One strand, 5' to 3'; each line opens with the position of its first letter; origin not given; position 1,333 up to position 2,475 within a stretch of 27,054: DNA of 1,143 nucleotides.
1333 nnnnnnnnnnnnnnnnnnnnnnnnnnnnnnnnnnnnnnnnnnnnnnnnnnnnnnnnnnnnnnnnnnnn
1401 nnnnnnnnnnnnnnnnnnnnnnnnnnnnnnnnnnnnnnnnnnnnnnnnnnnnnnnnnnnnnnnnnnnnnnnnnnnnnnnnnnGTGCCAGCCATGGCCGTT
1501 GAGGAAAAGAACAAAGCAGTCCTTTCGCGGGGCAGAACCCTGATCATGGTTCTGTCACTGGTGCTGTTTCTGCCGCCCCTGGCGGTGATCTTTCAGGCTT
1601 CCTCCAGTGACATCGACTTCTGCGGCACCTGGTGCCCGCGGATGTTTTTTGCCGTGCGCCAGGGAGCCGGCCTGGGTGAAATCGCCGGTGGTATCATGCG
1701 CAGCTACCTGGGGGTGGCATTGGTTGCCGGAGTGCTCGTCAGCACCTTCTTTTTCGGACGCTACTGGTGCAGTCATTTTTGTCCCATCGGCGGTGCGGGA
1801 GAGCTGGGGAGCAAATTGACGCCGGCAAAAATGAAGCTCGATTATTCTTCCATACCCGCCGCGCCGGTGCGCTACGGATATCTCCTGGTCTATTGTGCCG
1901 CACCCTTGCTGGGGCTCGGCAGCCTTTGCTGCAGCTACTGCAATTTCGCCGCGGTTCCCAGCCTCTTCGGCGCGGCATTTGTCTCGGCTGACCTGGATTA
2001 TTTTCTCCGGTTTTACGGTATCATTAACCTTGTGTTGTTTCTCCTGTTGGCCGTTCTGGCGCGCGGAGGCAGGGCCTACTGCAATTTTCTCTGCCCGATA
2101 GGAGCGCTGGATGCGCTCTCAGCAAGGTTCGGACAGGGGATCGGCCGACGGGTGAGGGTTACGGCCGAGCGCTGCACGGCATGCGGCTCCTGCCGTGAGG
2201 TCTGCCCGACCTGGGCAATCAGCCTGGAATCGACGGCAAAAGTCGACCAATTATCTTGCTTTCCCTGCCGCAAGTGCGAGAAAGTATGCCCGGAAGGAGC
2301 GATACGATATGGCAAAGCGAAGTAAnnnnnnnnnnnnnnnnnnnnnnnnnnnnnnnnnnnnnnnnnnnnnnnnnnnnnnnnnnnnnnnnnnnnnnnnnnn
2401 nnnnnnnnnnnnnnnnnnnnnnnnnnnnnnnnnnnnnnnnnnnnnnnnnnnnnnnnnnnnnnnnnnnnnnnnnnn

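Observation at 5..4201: Candidate undescribed metal-uptake system: TBDR, His-rich exported protein, NapH-like 4Fe-4S membrane protein, Cys-rich peptide, TonB, then NosL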

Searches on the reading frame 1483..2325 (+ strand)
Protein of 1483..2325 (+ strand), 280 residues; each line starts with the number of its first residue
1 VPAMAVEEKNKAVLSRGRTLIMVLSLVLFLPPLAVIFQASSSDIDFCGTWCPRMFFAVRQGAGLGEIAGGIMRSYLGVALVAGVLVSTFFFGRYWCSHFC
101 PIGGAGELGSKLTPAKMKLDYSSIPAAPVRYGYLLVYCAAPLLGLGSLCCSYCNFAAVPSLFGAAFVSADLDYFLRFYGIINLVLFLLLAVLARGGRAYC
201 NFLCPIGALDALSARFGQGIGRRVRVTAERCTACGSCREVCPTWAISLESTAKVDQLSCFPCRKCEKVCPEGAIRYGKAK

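Call 4: search_protein_families(library=pfam, proteins=[window:1483-2325:+], max_evalue=0.1)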
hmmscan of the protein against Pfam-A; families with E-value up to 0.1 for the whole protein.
window:1483-2325:+ (280 aa): 13 families
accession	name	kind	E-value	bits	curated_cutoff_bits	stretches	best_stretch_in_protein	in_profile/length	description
PF12801.12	Fer4_5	-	1.2e-17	64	22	2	75-118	3-46/48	4Fe-4S binding domain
PF00037.32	Fer4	-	2.1e-08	34.1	21.1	2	226-243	3-20/24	4Fe-4S binding domain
PF13187.11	Fer4_9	-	2.4e-08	34.3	27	2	230-274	1-52/52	4Fe-4S dicluster domain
PF25160.1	LdpA_Fe-S-bd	-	3.7e-08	33.5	27.6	2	237-275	9-44/49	LdpA Fe-S cluster-binding domain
PF12838.12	Fer4_7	-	1.2e-07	32.5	27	2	199-243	7-50/52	4Fe-4S dicluster domain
PF13237.11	Fer4_10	-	2.9e-07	30.8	25.5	2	200-242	15-53/53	4Fe-4S dicluster domain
PF14697.11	Fer4_21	-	9.5e-07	29.3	35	2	199-246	13-57/59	4Fe-4S dicluster domain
PF13484.11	Fer4_16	-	5.6e-05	24.3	30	2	230-259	1-29/66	4Fe-4S double cluster binding domain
PF12837.12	Fer4_6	-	7.5e-05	22.9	25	2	252-274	2-24/24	4Fe-4S binding domain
PF12797.12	Fer4_2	-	0.00014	22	24.5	1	224-243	3-22/22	4Fe-4S binding domain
PF12800.12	Fer4_4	-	0.0067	17.1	24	1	229-244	2-17/17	4Fe-4S binding domain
PF13183.11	Fer4_8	-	0.018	16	27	1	225-243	48-66/68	4Fe-4S dicluster domain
PF13370.11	Fer4_13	-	0.057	14.5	24.5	0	226-243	1-18/58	4Fe-4S single cluster domain of Ferredoxin I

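Call 7: search_protein_families(library=ncbifam, proteins=[window:1483-2325:+], max_evalue=0.1)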
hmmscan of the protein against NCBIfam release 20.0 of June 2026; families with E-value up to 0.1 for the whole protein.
window:1483-2325:+ (280 aa): 83 families (the best 25 are shown)
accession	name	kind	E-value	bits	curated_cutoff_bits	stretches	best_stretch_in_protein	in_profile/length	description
TIGR02163.1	napH_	subfamily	1.7e-15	57.2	213.05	1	77-276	65-253/255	NapH/MauN family ferredoxin-type protein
NF007013.0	PRK09477.1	equivalog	4e-14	52.4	234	1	76-277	87-277/286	quinol dehydrogenase ferredoxin subunit NapH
NF038196.1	ferrodoxin_EFR1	subfamily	9.5e-12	45.5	75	1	222-279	178-234/242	EFR1 family ferrodoxin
TIGR01971.1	NuoI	subfamily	9.3e-10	38.2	113.05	2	199-250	49-102/121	NADH-quinone oxidoreductase, chain I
TIGR02700.1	flavo_MJ0208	hypoth_equivalog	1.4e-08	34.3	251.35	1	226-278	145-198/234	dihydromethanopterin reductase (acceptor)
NF058577.1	FdxA_fam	equivalog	3.3e-08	33.6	65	1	228-273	6-52/52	4Fe-4S ferredoxin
NF043069.1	T4HPD_activ_SAM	equivalog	6.6e-08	32.3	425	1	221-274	43-97/299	trans-4-hydroxy-L-proline dehydratase activase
NF040770.1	hetero_SS_HdrA2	exception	1e-07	30.5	1100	1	225-276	573-625/777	CoB-CoM heterodisulfide reductase HdrA2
NF005504.0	PRK07118.1-3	equivalog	1.8e-07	30.8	437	1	226-275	216-266/293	Fe-S cluster domain-containing protein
NF006221.0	PRK08348.1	subfamily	2.4e-07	30.5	124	1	198-249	50-95/136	NADH-plastoquinone oxidoreductase subunit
NF043039.1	HgcAB_like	equivalog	3.7e-07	30.1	285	1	220-275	291-350/350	HgcAB-like fusion protein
TIGR04270.1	Rama_corrin_act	subfamily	4.6e-07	28.6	500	1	220-278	469-531/534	methylamine methyltransferase corrinoid protein reductive activase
NF042909.1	FMH_DH_FwdF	exception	4.8e-07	29.2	375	1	199-275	232-312/336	tungsten-dependent formylmethanofuran dehydrogenase subunit FwdF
NF045874.1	Vhu_polyferre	exception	1.1e-06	27.7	600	1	227-277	126-312/381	F420-non-reducing hydrogenase associated-polyferredoxin VhuB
NF040864.1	HgcB_ferredoxin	equivalog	1.2e-06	28.3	99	1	225-275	10-62/93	mercury methylation ferredoxin HgcB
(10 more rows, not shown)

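Call 9: find_homologous_proteins(query=window:1483-2325:+)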
Query window:1483-2325:+ (280 aa): 489 proteins with E <= 0.001 among 8000 candidates; the best 120 are listed.
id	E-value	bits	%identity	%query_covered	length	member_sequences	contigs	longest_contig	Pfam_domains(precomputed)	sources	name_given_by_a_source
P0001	5.3e-182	622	100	99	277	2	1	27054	PF14697.12,PF12801.13,PF00037.33,PF12838.13,PF25160.2,PF13237.12,PF13187.12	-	-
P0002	1.7e-169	581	92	99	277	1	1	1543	PF14697.12,PF12801.13,PF00037.33,PF12838.13,PF25160.2,PF13237.12,PF13187.12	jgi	-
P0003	5.6e-165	566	89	99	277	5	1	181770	PF14697.12,PF12801.13,PF00037.33,PF13484.12,PF12838.13,PF25160.2,PF13237.12,PF13187.12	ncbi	ncbi:MAG: 4Fe-4S binding protein [Geobacteraceae bacterium]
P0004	6.0e-164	563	88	99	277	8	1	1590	PF14697.12,PF12801.13,PF00037.33,PF12838.13,PF25160.2,PF13237.12,PF13187.12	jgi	jgi:ferredoxin-type protein NapH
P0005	4.4e-157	540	84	99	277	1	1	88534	PF14697.12,PF12801.13,PF00037.33,PF13484.12,PF12838.13,PF25160.2,PF13237.12,PF13187.12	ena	-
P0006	4.6e-157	540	84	99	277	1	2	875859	PF14697.12,PF12801.13,PF00037.33,PF13484.12,PF12838.13,PF25160.2,PF13237.12,PF13187.12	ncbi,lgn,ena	ncbi:MAG: 4Fe-4S binding protein [Geobacteraceae bacterium]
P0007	9.8e-156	536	83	99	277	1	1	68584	PF14697.12,PF12801.13,PF00037.33,PF13484.12,PF12838.13,PF25160.2,PF13237.12,PF13187.12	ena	-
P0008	7.6e-155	533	84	99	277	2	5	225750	PF14697.12,PF12801.13,PF00037.33,PF12838.13,PF25160.2,PF13237.12,PF13187.12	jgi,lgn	jgi:polyferredoxin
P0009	1.1e-154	532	83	99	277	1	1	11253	PF14697.12,PF12801.13,PF12797.13,PF12837.13,PF00037.33,PF13484.12,PF12838.13,PF25160.2,PF13237.12,PF12800.13,PF13187.12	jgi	jgi:ferredoxin-type protein NapH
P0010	8.7e-147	506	79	99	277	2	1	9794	PF14697.12,PF12801.13,PF12797.13,PF12837.13,PF00037.33,PF13484.12,PF12838.13,PF25160.2,PF13237.12,PF13187.12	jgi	-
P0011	1.3e-140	486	76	98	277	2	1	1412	PF14697.12,PF12801.13,PF12837.13,PF00037.33,PF13484.12,PF12838.13,PF13237.12,PF13187.12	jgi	jgi:polyferredoxin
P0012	3.0e-140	485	73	99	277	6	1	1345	PF14697.12,PF12801.13,PF12837.13,PF00037.33,PF12838.13,PF25160.2,PF13237.12,PF13187.12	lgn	-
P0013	8.9e-139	480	71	99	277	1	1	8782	PF14697.12,PF12801.13,PF12837.13,PF00037.33,PF12838.13,PF25160.2,PF13187.12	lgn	-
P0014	4.4e-137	474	77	93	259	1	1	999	PF14697.12,PF12801.13,PF12837.13,PF00037.33,PF12838.13,PF13237.12,PF13187.12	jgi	jgi:polyferredoxin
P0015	1.4e-136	473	72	98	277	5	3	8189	PF14697.12,PF12801.13,PF12837.13,PF12838.13,PF25160.2,PF13237.12,PF12800.13,PF13187.12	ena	-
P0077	1.4e-107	378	61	94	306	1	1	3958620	PF14697.12,PF12801.13,PF12797.13,PF12837.13,PF00037.33,PF13484.12,PF12838.13,PF13237.12,PF13187.12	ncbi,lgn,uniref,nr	ncbi:FeS-binding protein [Desulfuromonas soudanensis]|uniref:FeS-binding protein n=1 Tax=Desulfuromo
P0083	6.0e-107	375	59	99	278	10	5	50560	PF14697.12,PF12801.13,PF12838.13,PF13187.12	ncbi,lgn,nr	ncbi:MAG TPA: 4Fe-4S ferredoxin [Nitrospiraceae bacterium]|nr:4Fe-4S ferredoxin [Nitrospiraceae bact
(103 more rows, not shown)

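Call 12: find_encoding_contigs(protein=P0003, flank=9000, max_places=1)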
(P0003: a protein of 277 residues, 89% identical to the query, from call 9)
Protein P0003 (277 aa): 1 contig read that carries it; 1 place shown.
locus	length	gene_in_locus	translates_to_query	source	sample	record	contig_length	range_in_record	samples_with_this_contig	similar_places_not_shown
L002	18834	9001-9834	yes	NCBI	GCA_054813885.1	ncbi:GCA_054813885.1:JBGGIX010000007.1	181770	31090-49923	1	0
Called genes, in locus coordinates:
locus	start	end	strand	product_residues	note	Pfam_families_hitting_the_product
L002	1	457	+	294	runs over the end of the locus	PF01882:DUF58, PF13519:VWA_2 (weak)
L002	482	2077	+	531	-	-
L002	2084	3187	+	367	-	PF13519:VWA_2 (weak)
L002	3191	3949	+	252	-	-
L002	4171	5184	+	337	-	PF00092:VWA, PF13519:VWA_2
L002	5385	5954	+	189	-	-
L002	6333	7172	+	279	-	PF07715:Plug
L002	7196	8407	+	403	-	PF00593:TonB_dep_Rec_b-barrel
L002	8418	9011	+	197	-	-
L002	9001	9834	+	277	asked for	PF13237:Fer4_10 (faint), PF13484:Fer4_16 (faint), PF12801:Fer4_5, PF12838:Fer4_7 (weak), PF14697:Fer4_21 (weak), PF00037:Fer4 (weak), PF13187:Fer4_9 (weak), PF25160:LdpA_Fe-S-bd (weak)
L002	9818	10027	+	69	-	-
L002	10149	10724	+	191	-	PF05573:NosL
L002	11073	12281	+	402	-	PF00482:T2SSF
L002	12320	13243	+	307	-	PF11104:PilM_2 (weak)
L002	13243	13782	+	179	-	PF05137:PilN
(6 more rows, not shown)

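Call 13: find_encoding_contigs(protein=P0077, flank=9000, max_places=1)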
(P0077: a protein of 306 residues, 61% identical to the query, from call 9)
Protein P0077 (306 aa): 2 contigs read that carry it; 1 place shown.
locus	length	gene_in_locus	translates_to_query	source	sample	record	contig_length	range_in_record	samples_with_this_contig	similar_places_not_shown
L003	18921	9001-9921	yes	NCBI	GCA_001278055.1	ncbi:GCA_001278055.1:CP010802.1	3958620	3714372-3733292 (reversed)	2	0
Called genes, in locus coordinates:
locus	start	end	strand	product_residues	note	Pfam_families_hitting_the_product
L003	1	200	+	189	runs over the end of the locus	PF07437:YfaZ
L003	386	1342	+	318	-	PF04055:Radical_SAM, PF12345:DUF3641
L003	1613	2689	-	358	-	PF00266:Aminotran_5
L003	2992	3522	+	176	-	-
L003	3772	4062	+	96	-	PF00166:Cpn10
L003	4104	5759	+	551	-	-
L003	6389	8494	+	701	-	PF07715:Plug, PF00593:TonB_dep_Rec_b-barrel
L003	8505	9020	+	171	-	-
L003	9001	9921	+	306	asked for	PF12801:Fer4_5, PF12801:Fer4_5 (weak), PF12838:Fer4_7 (weak), PF14697:Fer4_21 (weak), PF12797:Fer4_2 (weak), PF13237:Fer4_10 (weak), PF00037:Fer4 (weak), PF13187:Fer4_9 (weak), +2 more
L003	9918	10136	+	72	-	-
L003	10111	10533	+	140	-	PF01618:MotA_ExbB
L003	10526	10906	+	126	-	PF02472:ExbD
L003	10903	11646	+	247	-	PF13103:TonB_2, PF03544:TonB_C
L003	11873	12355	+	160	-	PF05573:NosL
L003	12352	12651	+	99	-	-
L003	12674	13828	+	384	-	PF12704:MacB_PCD, PF02687:FtsX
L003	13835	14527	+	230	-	PF00005:ABC_tran, PF13304:AAA_21 (weak)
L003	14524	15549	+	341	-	-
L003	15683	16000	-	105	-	-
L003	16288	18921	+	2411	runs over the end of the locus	PF08448:PAS_4 (weak), PF13426:PAS_9, PF00989:PAS, PF08448:PAS_4 (weak), PF13188:PAS_8 (weak), PF13426:PAS_9, PF13229:Beta_helix (faint)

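Call 14: find_encoding_contigs(protein=P0083, flank=9000, max_places=2)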
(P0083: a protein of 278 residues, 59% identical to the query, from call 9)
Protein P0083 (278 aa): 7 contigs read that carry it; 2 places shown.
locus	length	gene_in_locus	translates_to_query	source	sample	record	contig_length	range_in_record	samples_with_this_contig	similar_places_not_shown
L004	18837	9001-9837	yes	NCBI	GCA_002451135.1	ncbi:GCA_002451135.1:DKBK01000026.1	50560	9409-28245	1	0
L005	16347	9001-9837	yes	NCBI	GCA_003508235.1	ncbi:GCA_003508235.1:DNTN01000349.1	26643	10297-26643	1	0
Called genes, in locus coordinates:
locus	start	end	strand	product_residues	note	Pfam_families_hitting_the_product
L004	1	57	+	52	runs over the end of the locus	-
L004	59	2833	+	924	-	PF10518:TAT_signal (weak), PF04879:Molybdop_Fe4S4, PF00384:Molybdopterin, PF01568:Molydop_binding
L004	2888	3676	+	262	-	PF13183:Fer4_8 (faint), PF13187:Fer4_9 (faint), PF13237:Fer4_10 (faint), PF13534:Fer4_17 (faint), PF25160:LdpA_Fe-S-bd (faint), PF00037:Fer4 (weak), PF12838:Fer4_7, PF12838:Fer4_7 (weak), +6 more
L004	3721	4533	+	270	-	PF12801:Fer4_5, PF14697:Fer4_21 (faint), PF00037:Fer4 (faint), PF13187:Fer4_9 (faint), PF12837:Fer4_6 (weak), PF13237:Fer4_10, PF12838:Fer4_7 (weak)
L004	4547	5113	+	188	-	PF03892:NapB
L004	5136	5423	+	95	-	PF03927:NapD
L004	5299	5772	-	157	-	-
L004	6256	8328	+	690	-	PF07715:Plug, PF00593:TonB_dep_Rec_b-barrel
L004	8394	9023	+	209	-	PF04945:YHS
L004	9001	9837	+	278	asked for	PF13187:Fer4_9 (faint), PF12801:Fer4_5, PF14697:Fer4_21 (faint), PF12801:Fer4_5, PF12838:Fer4_7 (weak)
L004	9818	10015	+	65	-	-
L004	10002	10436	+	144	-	PF01618:MotA_ExbB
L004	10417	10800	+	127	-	PF02472:ExbD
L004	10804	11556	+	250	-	PF13103:TonB_2, PF03544:TonB_C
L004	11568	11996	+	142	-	PF10080:FtrD-like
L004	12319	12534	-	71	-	-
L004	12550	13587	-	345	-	-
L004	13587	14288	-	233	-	PF02463:SMC_N (faint), PF00005:ABC_tran, PF13304:AAA_21 (faint)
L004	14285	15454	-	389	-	PF12704:MacB_PCD (weak), PF02687:FtsX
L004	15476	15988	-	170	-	PF05573:NosL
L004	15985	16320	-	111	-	-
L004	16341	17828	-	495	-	PF14522:Cytochrome_C7 (faint), PF22113:Mtrc-MtrF_II-IV_dom (faint)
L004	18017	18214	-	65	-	-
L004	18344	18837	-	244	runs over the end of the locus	PF11845:Tll0287-like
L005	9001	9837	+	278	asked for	PF13187:Fer4_9 (faint), PF12801:Fer4_5, PF14697:Fer4_21 (faint), PF12801:Fer4_5, PF12838:Fer4_7 (weak)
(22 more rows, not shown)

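Call 17: find_related_loci(query=A1, collection=genome_contigs, flank=10000)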
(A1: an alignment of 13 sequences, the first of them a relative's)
Query A1 (277 aa) in genome_contigs; peptide patterns used: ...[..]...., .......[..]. (x = any residue, [..] = any of these).
332 stretches matched a pattern; 239 encode a relative of the query (tblastn E <= 1e-3); the best 80 are kept; 80 distinct loci.
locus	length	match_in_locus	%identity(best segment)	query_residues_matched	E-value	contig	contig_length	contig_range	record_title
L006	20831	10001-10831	92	1-277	4e-172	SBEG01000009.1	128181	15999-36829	MAG: Deltaproteobacteria bacterium isolate 311FN.001 NODE_14_length_128181_cov_51.616_ID_2948258, whole genome shotgun s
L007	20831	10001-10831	84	1-277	2e-139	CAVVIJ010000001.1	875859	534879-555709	MAG: uncultured delta proteobacterium isolate MFD02923.bin.1.133 genome assembly, contig: contig_12389, whole genome sho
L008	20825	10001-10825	71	1-275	3e-138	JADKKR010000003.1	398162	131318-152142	MAG: Geobacteraceae bacterium isolate Viby_18-Q3-R106-67_BAT3C.94 tig00000284-10-3987410, whole genome shotgun sequence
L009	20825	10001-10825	71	1-275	7e-137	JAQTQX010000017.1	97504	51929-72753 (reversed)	MAG: Desulfuromonadaceae bacterium isolate STB_15 NODE_481_length_97504_cov_5.656818_Sandtown_B, whole genome shotgun se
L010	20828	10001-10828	69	1-275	6e-134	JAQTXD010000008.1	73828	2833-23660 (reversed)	MAG: Desulfuromonadaceae bacterium isolate STC_126 NODE_749_length_73828_cov_3.638377_Sandtown_C, whole genome shotgun s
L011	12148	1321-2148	73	1-276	2e-133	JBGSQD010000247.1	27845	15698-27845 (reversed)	MAG: Geobacterales bacterium isolate JTS-AC321 k141_112609, whole genome shotgun sequence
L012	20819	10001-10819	57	1-273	1e-111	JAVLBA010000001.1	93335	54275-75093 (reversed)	MAG: Desulfurivibrionaceae bacterium isolate Uz-K9-06 NODE_1_length_93335_cov_3.758219, whole genome shotgun sequence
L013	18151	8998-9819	57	1-273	2e-109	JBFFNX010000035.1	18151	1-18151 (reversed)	MAG: Desulfurivibrionaceae bacterium isolate Mix_mud18.2022.04.88 k141_270905_length_18151_cov_25.9716, whole genome sho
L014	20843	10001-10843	58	1-277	3e-108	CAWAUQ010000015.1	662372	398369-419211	MAG: uncultured delta proteobacterium isolate MFD03899.bin.2.116 genome assembly, contig: contig_5034, whole genome shot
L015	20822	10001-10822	58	1-275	2e-107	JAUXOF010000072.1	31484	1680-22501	MAG: Thermodesulfovibrionales bacterium isolate C1_metabat.bin.51 C1_k141_53209, whole genome shotgun sequence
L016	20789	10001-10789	59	12-275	3e-107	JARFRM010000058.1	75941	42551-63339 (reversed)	MAG: Thermoanaerobaculales bacterium isolate MAG_Ve_Sed_50 k141_3077911, whole genome shotgun sequence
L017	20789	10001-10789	59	12-275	2e-106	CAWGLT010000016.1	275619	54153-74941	MAG: uncultured Acidobacteriota bacterium isolate MFD09779.bin.1.87 genome assembly, contig: contig_54681, whole genome 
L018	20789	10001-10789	58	12-275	8e-105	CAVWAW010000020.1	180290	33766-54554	MAG: uncultured Acidobacteriota bacterium isolate MFD03804.bin.1.249 genome assembly, contig: contig_47458, whole genome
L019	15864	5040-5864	57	3-277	8e-105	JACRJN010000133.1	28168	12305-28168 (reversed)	MAG: Candidatus Schekmanbacteria bacterium isolate NC_groundwater_1830_Pr3_B-0.1um_47_19 SR-2_scaffold_141_2675025, whol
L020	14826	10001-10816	55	5-277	2e-104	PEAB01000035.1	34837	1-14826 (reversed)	MAG: Nitrospirae bacterium MYbinv3 scaffold190, whole genome shotgun sequence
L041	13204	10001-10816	55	4-275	3e-97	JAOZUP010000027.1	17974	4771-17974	MAG: Thermoanaerobaculales bacterium isolate GMC8.metabat2.114 GMC8_2185_length_17974_cov_8.961159, whole genome shotgun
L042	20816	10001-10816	60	4-275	9e-96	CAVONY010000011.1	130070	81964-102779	MAG: uncultured delta proteobacterium isolate MFD09964.bin.1.222 genome assembly, contig: contig_19783, whole genome sho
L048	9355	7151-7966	59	4-275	4e-94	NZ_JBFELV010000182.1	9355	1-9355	MAG: Desulfosarcina sp. isolate Mix_mud02.2020.12.6 k141_2670832_length_9355_cov_9.0542, whole genome shotgun sequence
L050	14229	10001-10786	59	15-276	2e-93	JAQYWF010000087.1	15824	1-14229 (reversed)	MAG: Desulfosarcina sp. isolate Hel50_75_bin69 k141_1902503_length_15824_cov_25.4421, whole genome shotgun sequence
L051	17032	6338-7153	58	1-274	2e-91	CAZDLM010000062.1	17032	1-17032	MAG TPA_asm: uncultured Syntrophaceae bacterium isolate SRP263991_co1_532 genome assembly, contig: NODE_5002_length_1703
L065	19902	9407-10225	46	8-277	6e-78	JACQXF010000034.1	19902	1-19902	MAG: Nitrospirae bacterium isolate NC_groundwater_1508_Pr4_B-0.1um_43_4 SR1-18-B1_scaffold_68180, whole genome shotgun s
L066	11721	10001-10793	56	7-273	3e-79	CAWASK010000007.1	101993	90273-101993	MAG: uncultured delta proteobacterium isolate MFD03899.bin.3.172 genome assembly, contig: contig_40210, whole genome sho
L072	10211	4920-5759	39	3-276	3e-67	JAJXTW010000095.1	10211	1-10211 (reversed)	MAG: Nitrospirae bacterium isolate BP4.bin67 NODE_9029_length_10211_cov_1.537584, whole genome shotgun sequence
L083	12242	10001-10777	28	15-275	4e-13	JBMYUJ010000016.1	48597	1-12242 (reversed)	MAG: Magnetospiraceae bacterium isolate ME_XS_2211_2_bin_26 ME_XS_2211_2_bin_26_15, whole genome shotgun sequence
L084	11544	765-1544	27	5-273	3e-12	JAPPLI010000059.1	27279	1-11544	MAG: Gammaproteobacteria bacterium isolate RHO3_bin_19 NODE_3132_length_27279_cov_52.696004, whole genome shotgun sequen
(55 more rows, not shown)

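Call 28: search_solved_structures(query=A1, max_evalue=0.01)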
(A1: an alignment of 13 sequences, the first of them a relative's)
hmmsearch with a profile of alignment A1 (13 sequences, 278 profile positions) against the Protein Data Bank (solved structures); distinct sequences matched with E-value up to 0.01: 104 (the best 60 are shown).
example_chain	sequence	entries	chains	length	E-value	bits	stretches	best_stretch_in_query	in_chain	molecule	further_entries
9sw6_G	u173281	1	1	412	8.5e-24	87.4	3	192-274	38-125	Polyferredoxin protein MvhB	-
5t5i_F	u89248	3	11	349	1.5e-21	80.1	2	217-275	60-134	Tungsten formylmethanofuran dehydrogenase subunit fwdF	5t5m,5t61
9sw6_H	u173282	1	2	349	1.1e-20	77.3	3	219-275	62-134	Tungsten formylmethanofuran dehydrogenase, subunit F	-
9sfi_O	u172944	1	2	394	1.9e-20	76.5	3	225-273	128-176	Ferredoxin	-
9sfi_T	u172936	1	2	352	1.2e-16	63.9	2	217-274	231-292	4Fe-4S ferredoxin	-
7bkb_K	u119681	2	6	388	7.5e-14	54.8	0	221-276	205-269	Formylmethanofuran dehydrogenase, subunit F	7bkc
9eri_B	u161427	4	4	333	3.8e-09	39.4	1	223-274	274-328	Na(+)-translocating ferredoxin:NAD(+) oxidoreductase complex subunit B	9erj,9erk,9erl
7np8_A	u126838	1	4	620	3.9e-09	39.3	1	201-272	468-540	Coenzyme F420-dependent sulfite reductase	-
9sfi_A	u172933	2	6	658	6e-08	35.5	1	219-273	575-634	CoB--CoM heterodisulfide reductase iron-sulfur subunit A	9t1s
8rvv_A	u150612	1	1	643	1.8e-07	33.9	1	224-275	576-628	H(2):CoB-CoM heterodisulfide,ferredoxin reductase subunit A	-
8rvu_a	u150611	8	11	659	2e-07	33.8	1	224-275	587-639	H(2):CoB-CoM heterodisulfide,ferredoxin reductase subunit A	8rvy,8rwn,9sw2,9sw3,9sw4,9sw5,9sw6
5odc_A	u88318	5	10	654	3e-07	33.2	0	218-272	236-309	Heterodisulfide reductase, subunit A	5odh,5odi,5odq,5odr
8a6t_B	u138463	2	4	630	5e-07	32.4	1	222-272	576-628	Electron bifurcating hydrogenase subunit HydB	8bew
7ar7_I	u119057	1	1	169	5.6e-07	32.3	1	214-273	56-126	NADH dehydrogenase [ubiquinone] iron-sulfur protein 8-A, mitochondrial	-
5lc5_I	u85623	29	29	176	7.7e-07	31.8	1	214-271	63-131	NADH dehydrogenase [ubiquinone] iron-sulfur protein 8, mitochondrial | Mitochondrial complex I, TYKY subunit | NADH:ubiquinone oxidoreductase core subunit S8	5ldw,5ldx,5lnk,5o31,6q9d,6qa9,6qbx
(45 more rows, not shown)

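Call 42: search_solved_structures(query=L003:6389-8494:+, max_evalue=1e-10)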
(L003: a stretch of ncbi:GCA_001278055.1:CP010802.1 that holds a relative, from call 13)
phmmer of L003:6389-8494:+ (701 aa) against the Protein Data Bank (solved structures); distinct sequences matched with E-value up to 1e-10: 26.
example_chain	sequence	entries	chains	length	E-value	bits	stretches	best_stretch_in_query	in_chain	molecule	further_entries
9c4o_A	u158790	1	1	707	8.5e-44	153.3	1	34-676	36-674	Pyrroloquinoline quinone transporter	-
6v81_A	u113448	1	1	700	1.2e-43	152.8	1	34-676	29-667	Probable TonB-dependent receptor YncD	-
8the_A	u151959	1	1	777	2.3e-26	95.7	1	34-168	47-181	Heme/hemoglobin uptake outer membrane receptor PhuR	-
3qlb_A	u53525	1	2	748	6.6e-19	71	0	35-166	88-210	Enantio-pyochelin receptor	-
6i97_A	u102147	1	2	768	4.5e-17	65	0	38-175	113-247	Metal-pseudopaline receptor CntO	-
6z8a_A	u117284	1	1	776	4.7e-17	64.9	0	38-175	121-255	Ferrioxamine receptor FoxA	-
8b43_A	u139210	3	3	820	5.6e-17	64.7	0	38-175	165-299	Metal-pseudopaline receptor CntO | Ferrioxamine receptor FoxA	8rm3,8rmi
6i96_A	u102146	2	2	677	1.2e-16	63.6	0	38-175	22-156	Metal-pseudopaline receptor CntO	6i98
2hdf_A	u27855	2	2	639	1.2e-15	60.2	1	32-166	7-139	Colicin I receptor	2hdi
9nn6_A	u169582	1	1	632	3e-15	59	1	34-166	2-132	Colicin I receptor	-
3rgm_A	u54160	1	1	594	1.2e-14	57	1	32-208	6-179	Vitamin B12 transporter BtuB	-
3rgn_A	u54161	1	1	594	1.6e-14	56.5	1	32-208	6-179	Vitamin B12 transporter BtuB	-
1nqf_A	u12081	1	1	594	1.7e-14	56.5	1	32-208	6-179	Vitamin B12 receptor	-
1nqe_A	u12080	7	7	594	1.7e-14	56.5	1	32-208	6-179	Vitamin B12 receptor | Vitamin B12 transporter btuB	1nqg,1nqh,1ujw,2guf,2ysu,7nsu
2gsk_A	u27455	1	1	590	2.3e-14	56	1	32-208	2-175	Vitamin B12 transporter btuB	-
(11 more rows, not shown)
